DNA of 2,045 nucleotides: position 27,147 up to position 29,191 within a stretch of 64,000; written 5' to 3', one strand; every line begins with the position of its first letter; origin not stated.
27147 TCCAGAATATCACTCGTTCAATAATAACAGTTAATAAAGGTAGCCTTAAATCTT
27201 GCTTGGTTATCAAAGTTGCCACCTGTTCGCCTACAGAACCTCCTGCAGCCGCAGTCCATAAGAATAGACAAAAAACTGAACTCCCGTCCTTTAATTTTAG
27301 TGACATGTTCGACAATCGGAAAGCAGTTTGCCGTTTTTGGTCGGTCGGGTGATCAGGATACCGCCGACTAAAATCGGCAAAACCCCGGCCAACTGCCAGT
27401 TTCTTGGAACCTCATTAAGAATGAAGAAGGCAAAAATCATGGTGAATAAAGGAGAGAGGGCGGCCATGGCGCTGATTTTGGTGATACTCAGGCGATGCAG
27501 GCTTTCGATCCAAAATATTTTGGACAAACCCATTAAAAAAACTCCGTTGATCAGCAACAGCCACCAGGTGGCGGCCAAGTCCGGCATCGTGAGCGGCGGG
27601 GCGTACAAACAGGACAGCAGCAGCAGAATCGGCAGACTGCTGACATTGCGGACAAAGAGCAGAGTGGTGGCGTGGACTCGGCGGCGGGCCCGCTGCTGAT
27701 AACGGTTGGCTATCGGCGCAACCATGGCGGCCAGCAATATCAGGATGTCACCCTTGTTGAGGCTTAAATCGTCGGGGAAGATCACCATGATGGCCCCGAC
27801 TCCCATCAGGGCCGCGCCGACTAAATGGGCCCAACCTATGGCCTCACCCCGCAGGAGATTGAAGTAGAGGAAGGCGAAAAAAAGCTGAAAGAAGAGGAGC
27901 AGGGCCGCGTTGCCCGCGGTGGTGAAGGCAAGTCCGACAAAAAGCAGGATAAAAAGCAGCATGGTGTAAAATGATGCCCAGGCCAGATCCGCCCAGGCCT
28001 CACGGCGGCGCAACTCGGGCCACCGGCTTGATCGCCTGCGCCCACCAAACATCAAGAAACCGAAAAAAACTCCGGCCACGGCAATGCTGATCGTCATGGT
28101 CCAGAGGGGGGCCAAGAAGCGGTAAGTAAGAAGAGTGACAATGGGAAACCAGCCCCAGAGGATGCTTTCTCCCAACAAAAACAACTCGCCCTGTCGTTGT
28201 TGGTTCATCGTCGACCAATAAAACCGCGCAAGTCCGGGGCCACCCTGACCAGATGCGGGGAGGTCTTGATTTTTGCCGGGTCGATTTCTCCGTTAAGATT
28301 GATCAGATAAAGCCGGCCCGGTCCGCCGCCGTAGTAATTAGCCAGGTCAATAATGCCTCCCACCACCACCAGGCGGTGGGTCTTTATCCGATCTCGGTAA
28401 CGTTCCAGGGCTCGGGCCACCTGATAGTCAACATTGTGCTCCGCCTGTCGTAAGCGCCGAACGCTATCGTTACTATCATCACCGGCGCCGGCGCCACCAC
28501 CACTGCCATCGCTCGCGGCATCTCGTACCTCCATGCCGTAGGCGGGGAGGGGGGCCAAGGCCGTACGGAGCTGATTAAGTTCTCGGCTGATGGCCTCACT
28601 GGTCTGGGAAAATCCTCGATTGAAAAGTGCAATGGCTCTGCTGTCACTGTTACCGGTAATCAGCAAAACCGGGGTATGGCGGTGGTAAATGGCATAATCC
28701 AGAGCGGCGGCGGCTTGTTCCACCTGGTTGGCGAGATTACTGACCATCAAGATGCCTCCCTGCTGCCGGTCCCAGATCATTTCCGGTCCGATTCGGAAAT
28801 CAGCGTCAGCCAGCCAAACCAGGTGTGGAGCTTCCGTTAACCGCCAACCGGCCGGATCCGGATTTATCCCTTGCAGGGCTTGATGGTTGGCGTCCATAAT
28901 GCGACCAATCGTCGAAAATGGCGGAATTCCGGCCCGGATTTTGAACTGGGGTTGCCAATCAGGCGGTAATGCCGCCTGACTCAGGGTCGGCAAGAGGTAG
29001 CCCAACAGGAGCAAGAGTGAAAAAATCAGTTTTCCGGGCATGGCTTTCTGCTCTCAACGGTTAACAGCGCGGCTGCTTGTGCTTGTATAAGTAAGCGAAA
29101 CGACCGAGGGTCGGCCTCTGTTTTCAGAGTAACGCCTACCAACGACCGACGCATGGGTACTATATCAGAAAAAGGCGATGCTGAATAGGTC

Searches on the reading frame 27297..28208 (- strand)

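Call 3: search_protein_families(library=pfam, proteins=[window:27297-28208:-], max_evalue=0.01)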
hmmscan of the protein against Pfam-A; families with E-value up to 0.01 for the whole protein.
window:27297-28208:- (303 aa): 2 families
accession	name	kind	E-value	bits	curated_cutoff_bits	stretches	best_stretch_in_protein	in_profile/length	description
PF00892.27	EamA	-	8e-33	114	28.2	2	152-287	2-134/135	EamA-like transporter family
PF03151.22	TPT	-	0.0033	17.3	30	1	189-285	44-134/291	Triose-phosphate Transporter family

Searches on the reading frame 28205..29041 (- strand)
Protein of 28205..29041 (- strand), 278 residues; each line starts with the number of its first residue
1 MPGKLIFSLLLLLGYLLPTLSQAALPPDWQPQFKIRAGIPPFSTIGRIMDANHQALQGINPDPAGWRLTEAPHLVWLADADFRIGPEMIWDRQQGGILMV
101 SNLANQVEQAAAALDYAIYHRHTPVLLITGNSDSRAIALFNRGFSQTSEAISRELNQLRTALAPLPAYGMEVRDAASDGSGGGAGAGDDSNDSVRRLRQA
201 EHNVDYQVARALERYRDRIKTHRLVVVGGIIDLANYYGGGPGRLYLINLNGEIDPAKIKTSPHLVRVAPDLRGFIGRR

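Call 3: search_protein_families(library=pfam, proteins=[window:28205-29041:-], max_evalue=0.01)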
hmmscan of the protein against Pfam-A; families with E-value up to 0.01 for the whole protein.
window:28205-29041:- (278 aa): 1 family
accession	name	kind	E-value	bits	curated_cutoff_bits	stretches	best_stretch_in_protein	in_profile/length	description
PF00484.24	Pro_CA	-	5.3e-10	40.2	25.7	1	75-234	2-152/156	Carbonic anhydrase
